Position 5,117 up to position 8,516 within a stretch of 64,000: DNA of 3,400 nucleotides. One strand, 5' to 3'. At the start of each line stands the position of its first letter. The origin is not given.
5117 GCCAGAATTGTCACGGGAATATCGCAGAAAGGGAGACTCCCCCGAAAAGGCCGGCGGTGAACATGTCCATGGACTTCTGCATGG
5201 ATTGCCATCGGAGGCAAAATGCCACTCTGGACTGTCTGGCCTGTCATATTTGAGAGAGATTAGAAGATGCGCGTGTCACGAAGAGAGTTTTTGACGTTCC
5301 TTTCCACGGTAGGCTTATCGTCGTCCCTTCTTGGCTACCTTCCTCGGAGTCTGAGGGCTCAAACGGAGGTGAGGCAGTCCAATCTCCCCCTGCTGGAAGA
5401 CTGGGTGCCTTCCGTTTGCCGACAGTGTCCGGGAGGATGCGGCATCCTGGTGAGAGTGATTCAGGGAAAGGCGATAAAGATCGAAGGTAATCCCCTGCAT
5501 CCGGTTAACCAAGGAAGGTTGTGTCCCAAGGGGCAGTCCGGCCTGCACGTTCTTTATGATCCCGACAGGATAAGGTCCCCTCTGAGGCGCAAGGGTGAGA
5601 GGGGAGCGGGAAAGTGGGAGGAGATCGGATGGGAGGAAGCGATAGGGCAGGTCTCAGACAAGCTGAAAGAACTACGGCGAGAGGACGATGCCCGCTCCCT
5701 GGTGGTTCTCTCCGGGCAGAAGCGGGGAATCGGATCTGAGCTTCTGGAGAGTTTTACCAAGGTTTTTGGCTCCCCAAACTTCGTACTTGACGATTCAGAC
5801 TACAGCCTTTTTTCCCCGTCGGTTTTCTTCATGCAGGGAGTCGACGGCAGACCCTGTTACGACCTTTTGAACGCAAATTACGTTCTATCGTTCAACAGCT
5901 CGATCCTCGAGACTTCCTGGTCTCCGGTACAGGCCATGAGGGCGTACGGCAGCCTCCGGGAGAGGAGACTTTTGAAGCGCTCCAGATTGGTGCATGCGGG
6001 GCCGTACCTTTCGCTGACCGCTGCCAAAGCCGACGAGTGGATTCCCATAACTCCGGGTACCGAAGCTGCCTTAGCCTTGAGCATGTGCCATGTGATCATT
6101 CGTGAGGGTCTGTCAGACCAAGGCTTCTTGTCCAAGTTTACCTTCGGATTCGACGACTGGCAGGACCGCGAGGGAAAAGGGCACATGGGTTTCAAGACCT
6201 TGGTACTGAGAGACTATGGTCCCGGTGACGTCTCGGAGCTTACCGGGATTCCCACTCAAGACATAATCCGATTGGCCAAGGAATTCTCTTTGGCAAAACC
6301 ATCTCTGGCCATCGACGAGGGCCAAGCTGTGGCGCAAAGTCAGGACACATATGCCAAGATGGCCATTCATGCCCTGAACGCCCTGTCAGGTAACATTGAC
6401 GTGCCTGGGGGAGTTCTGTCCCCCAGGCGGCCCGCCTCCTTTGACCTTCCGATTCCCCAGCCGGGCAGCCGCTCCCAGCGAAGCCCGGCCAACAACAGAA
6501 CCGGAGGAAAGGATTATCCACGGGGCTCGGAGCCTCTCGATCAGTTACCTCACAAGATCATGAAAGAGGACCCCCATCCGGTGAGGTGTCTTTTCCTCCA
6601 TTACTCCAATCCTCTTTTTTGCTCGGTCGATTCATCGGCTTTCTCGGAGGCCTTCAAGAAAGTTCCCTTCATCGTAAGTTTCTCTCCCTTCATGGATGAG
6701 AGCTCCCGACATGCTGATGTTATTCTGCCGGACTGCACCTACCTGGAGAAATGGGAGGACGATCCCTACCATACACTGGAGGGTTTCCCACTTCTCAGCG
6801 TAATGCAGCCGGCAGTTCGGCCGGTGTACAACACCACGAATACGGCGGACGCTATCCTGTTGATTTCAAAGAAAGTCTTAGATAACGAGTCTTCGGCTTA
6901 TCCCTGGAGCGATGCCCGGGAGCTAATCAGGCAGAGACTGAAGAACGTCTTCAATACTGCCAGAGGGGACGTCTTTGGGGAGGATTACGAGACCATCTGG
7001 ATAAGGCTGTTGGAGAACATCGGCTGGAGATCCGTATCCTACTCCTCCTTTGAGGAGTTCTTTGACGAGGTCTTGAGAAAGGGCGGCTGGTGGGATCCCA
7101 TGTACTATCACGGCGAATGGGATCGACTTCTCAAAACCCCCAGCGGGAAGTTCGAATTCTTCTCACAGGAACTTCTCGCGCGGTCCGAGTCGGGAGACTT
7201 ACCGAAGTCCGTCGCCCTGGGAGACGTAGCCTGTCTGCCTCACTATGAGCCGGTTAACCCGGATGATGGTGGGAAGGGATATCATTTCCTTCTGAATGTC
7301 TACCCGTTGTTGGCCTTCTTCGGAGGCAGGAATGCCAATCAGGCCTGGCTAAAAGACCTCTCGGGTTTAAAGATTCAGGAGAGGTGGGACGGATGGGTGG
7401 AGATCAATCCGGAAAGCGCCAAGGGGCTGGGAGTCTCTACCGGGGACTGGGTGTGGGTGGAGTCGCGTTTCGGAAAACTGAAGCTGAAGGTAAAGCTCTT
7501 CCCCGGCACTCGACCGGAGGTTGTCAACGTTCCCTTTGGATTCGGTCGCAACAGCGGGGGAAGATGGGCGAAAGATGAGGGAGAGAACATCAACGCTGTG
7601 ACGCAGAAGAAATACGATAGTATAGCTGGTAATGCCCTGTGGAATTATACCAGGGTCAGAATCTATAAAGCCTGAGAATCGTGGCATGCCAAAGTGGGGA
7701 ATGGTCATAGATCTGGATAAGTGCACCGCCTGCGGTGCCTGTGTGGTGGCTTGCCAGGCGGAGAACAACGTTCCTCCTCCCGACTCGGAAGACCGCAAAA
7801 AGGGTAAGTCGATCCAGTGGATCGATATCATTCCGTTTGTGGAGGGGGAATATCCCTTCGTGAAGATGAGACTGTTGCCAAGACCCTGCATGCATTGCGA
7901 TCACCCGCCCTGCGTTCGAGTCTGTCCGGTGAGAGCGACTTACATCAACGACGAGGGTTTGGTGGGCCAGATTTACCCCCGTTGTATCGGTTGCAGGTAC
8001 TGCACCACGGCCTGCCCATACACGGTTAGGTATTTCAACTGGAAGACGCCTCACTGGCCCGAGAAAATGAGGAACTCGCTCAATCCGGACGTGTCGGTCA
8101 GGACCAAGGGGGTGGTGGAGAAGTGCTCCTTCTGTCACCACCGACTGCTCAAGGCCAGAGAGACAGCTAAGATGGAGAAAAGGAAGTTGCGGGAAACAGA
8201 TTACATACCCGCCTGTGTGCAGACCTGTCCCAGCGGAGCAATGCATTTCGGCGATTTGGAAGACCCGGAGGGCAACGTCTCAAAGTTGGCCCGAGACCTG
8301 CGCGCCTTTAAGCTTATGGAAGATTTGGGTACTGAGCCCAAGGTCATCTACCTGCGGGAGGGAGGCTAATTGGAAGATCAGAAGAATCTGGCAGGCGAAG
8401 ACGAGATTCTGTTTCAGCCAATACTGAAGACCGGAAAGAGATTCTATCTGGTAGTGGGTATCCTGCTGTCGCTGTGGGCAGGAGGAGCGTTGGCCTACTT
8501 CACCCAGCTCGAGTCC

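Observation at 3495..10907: Minimal Qrc/alternative complex III-like operon flanked by two extra multiheme cytochromes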

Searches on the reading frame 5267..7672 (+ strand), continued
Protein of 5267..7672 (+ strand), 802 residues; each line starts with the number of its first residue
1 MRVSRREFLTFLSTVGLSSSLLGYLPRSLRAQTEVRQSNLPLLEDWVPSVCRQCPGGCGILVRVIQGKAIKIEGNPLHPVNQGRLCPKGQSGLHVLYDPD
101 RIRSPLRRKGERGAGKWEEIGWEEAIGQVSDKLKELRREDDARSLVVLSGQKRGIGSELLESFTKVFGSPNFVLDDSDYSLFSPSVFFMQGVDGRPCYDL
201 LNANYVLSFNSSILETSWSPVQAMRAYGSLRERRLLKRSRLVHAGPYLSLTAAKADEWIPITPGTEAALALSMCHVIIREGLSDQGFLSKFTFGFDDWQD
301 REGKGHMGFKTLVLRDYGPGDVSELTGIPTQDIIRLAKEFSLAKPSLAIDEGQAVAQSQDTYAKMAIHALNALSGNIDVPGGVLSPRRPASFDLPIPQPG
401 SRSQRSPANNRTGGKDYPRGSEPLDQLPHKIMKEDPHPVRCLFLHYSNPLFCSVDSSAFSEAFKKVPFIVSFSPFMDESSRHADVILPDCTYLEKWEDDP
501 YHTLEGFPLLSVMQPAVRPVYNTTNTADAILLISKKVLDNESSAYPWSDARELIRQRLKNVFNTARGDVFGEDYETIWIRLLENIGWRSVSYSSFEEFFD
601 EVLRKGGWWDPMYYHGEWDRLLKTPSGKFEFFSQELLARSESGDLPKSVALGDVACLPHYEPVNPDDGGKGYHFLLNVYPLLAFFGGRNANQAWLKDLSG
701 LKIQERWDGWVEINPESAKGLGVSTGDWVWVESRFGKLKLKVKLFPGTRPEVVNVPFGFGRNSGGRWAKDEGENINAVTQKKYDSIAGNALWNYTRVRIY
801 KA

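Call 76: search_protein_families(library=pfam, proteins=[L059:6356-6829:+, L059:6834-7397:+, L059:7575-8633:+, L059:8658-8954:+, L059:9056-9481:+, L059:16105-16956:+, L059:16959-17816:+, L059:17997-18422:+, L059:18404-20686:+, L059:20723-21520:+], max_evalue=0.0001)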
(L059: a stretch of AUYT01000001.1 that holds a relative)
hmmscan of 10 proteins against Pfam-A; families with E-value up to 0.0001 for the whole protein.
L059:6356-6829:+ (158 aa): 1 family
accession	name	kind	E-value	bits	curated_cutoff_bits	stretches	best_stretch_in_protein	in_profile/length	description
PF02082.26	Rrf2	-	8.1e-32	110.6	30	1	11-139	2-131/132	Iron-dependent Transcriptional regulator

L059:6834-7397:+ (188 aa): 2 families
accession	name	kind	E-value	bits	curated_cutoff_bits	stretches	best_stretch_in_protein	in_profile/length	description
PF00034.26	Cytochrom_C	-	8.1e-11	43.5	21.3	1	83-180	2-90/90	Cytochrome c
PF13442.11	Cytochrome_CBB3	-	1.6e-07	32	27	1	81-176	2-68/68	Cytochrome C oxidase, cbb3-type, subunit III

L059:7575-8633:+ (353 aa): 0 families

L059:8658-8954:+ (99 aa): 0 families

L059:9056-9481:+ (142 aa): 0 families

L059:16105-16956:+ (284 aa): 1 family
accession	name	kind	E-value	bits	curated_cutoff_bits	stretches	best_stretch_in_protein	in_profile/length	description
PF00892.27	EamA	-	5.5e-39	134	28.2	2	8-137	3-134/135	EamA-like transporter family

L059:16959-17816:+ (286 aa): 3 families
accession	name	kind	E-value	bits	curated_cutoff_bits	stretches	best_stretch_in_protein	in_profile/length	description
PF00892.27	EamA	-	8.9e-40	136.5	28.2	2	143-277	2-134/135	EamA-like transporter family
PF03151.22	TPT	-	1.2e-09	38.5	30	1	27-166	29-163/291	Triose-phosphate Transporter family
PF16913.11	PUNUT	-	1.9e-05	24.5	30.6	1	17-140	33-150/321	Purine nucleobase transmembrane transport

L059:17997-18422:+ (142 aa): 2 families
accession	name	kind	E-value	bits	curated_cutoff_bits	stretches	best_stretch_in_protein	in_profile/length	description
PF01475.25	FUR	-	3.5e-28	98.6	23.1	1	15-128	2-115/121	Ferric uptake regulator family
PF13565.12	HTH_32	-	3e-06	28.1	33.7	1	15-62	25-73/73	Homeodomain-like domain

L059:18404-20686:+ (761 aa): 2 families
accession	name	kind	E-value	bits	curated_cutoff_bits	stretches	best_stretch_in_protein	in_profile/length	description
PF00593.30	TonB_dep_Rec_b-barrel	-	2.8e-38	133.4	27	1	282-732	21-436/436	TonB dependent receptor-like, beta-barrel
PF07715.20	Plug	-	4.8e-14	53.2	23.9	1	88-198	2-107/107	TonB-dependent Receptor Plug Domain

L059:20723-21520:+ (266 aa): 1 family
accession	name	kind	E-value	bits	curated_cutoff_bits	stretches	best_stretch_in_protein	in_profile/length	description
PF02535.28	Zip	-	1.7e-11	44.4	35.1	1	117-231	173-292/323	ZIP Zinc transporter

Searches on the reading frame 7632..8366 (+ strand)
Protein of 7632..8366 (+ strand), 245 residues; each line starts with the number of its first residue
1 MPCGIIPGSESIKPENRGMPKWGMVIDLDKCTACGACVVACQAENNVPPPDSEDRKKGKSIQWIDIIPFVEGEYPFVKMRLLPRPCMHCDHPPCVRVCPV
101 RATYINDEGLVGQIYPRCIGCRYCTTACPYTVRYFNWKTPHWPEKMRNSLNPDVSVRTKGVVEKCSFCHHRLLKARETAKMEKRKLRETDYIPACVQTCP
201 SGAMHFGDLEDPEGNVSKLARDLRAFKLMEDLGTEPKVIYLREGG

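Call 4: search_protein_families(library=pfam, proteins=[window:7632-8366:+], max_evalue=0.01)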
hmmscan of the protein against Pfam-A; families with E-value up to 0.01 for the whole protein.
window:7632-8366:+ (245 aa): 13 families
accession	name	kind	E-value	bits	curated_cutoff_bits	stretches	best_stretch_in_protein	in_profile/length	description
PF13247.11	Fer4_11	-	3.2e-15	56.6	26.2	1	77-140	1-66/100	4Fe-4S dicluster domain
PF12838.12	Fer4_7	-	1.1e-14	55.1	27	3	30-102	1-52/52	4Fe-4S dicluster domain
PF13187.11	Fer4_9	-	1.6e-13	50.8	27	2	30-101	1-50/52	4Fe-4S dicluster domain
PF13237.11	Fer4_10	-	4.4e-12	46.2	25.5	3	79-129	2-53/53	4Fe-4S dicluster domain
PF00037.32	Fer4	-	1.1e-10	41.3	21.1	2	25-42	2-19/24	4Fe-4S binding domain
PF12797.12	Fer4_2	-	2.6e-09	36.8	24.5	2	22-42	1-21/22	4Fe-4S binding domain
PF13534.11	Fer4_17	-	5.7e-08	33.6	22.2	1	117-169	1-50/61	4Fe-4S dicluster domain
PF12837.12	Fer4_6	-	1.1e-07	31.9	25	2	25-41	3-19/24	4Fe-4S binding domain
PF13183.11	Fer4_8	-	1.6e-06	29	27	1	28-100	2-66/68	4Fe-4S dicluster domain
PF12798.12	Fer4_3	-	1.5e-05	25.9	27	0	194-203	6-15/15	4Fe-4S binding domain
PF12800.12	Fer4_4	-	9.3e-05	22.9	24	0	29-42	2-15/17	4Fe-4S binding domain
PF25160.1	LdpA_Fe-S-bd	-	0.00016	21.8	27.6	1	89-131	5-41/49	LdpA Fe-S cluster-binding domain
PF13484.11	Fer4_16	-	0.0036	18.5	30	0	117-130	52-65/66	4Fe-4S double cluster binding domain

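Call 5: search_protein_families(library=ncbifam, proteins=[window:7632-8366:+], max_evalue=0.01)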
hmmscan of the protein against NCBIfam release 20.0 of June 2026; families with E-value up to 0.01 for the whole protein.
window:7632-8366:+ (245 aa): 59 families (the best 25 are shown)
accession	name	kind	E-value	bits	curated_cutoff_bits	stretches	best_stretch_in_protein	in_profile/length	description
NF041782.1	mnquin_red_QrcC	equivalog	2.1e-92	309.1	400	1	22-242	1-226/239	menaquinone reductase iron-sulfur cluster-binding subunit QrcC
NF045797.1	DsrO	equivalog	6.8e-56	189.3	200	1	15-241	37-234/235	sulfate reduction electron transfer complex DsrMKJOP subunit DsrO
NF041715.1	arsenate_red_ArrB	equivalog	1.5e-46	158.8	450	2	21-142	2-113/233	arsenate respiratory reductase iron-sulfur subunit ArrB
NF011569.0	PRK14993.1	equivalog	2.8e-37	128.5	416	2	20-139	42-153/244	tetrathionate reductase subunit TtrB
TIGR03149.1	cyt_nit_nrfC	equivalog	1.8e-34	119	377.6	1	17-239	34-214/225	cytochrome c nitrite reductase Fe-S protein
NF008134.0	PRK10882.1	equivalog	1.9e-23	83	263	2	21-140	38-168/329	hydrogenase 2 operon protein HybA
TIGR03478.1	DMSO_red_II_bet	subfamily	2.8e-23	82.3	480.7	2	71-138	116-184/321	DMSO reductase family type II enzyme, iron-sulfur subunit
NF038355.1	FDH3_beta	equivalog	1.2e-21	77.6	240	1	24-210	5-165/180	formate dehydrogenase FDH3 subunit beta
TIGR02951.1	DMSO_dmsB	equivalog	5e-21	75.4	214.1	1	22-138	2-117/161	DMSO/selenate family reductase complex B subunit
NF045715.1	sulf_resp_HmcB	equivalog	7.5e-18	64.7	420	1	22-211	37-200/307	sulfate respiration complex iron-sulfur protein HmcB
TIGR01660.1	narH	equivalog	3e-17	62.2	524.05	1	60-140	157-238/492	nitrate reductase subunit beta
NF042979.1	EthbenzDh_ebdB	equivalog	5.1e-16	58.5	740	1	72-241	139-275/354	ethylbenzene dehydrogenase subunit beta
TIGR01582.1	FDH-beta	equivalog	9.9e-15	54.4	334.7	1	22-224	22-197/283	formate dehydrogenase subunit beta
NF007382.0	PRK09898.1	equivalog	1.3e-11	44.4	213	1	78-134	115-172/208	ferredoxin-like protein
NF007658.0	PRK10330.1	equivalog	9.6e-11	41.5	260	1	24-171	5-137/181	electron transport protein HydN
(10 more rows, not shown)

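Call 29: search_solved_structures(query=window:7686-8366:+, max_evalue=0.00001, show_alignments=3)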
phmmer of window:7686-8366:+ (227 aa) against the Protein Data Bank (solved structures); distinct sequences matched with E-value up to 0.00001: 24.
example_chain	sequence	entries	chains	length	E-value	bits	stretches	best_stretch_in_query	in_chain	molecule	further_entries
6f0k_B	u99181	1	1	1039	2.2e-58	200.8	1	3-224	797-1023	Fe-S-cluster-containing hydrogenase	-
6lod_B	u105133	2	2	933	8.5e-51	176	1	3-224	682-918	Fe-S-cluster-containing hydrogenase components 1-like protein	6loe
8k9e_B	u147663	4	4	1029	2.2e-49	171.4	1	3-224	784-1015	Fe-S-cluster-containing hydrogenase components 1-like protein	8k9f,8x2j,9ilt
6btm_B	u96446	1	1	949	9.8e-49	169.3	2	50-222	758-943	Alternative Complex III subunit B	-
6cz7_B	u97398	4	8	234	5.7e-39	137.3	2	4-126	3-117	4Fe-4S ferredoxin, iron-sulfur binding domain protein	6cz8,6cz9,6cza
2vpw_B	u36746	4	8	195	3.6e-33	118.3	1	1-224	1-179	NRFC PROTEIN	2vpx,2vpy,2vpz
4ydd_B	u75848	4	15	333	3e-19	72.7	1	53-121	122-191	DMSO reductase family type II enzyme, iron-sulfur subunit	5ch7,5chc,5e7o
2ivf_B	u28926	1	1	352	4.8e-16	62.2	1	55-119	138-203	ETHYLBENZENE DEHYDROGENASE BETA-SUBUNIT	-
1kqf_B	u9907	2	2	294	1.3e-15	60.7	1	6-118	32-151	FORMATE DEHYDROGENASE, NITRATE-INDUCIBLE, IRON-SULFUR SUBUNIT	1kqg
1q16_B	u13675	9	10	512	8.3e-14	54.8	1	54-121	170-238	Respiratory nitrate reductase 1 beta chain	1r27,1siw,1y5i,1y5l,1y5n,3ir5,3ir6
4v4c_B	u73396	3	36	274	1.7e-13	53.8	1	2-119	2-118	Pyrogallol hydroxytransferase small subunit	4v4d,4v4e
1y4z_B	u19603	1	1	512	2.3e-13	53.4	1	54-121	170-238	Respiratory nitrate reductase 1 beta chain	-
3egw_B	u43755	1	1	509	5e-13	52.3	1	54-121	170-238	Respiratory nitrate reductase 1 beta chain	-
30gj_B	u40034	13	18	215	1.3e-12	50.9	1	7-114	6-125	Formate dehydrogenase, beta subunit, putative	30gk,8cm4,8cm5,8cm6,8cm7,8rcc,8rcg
8rc8_B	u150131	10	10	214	1.6e-12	50.6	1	7-115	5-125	Formate dehydrogenase, beta subunit, putative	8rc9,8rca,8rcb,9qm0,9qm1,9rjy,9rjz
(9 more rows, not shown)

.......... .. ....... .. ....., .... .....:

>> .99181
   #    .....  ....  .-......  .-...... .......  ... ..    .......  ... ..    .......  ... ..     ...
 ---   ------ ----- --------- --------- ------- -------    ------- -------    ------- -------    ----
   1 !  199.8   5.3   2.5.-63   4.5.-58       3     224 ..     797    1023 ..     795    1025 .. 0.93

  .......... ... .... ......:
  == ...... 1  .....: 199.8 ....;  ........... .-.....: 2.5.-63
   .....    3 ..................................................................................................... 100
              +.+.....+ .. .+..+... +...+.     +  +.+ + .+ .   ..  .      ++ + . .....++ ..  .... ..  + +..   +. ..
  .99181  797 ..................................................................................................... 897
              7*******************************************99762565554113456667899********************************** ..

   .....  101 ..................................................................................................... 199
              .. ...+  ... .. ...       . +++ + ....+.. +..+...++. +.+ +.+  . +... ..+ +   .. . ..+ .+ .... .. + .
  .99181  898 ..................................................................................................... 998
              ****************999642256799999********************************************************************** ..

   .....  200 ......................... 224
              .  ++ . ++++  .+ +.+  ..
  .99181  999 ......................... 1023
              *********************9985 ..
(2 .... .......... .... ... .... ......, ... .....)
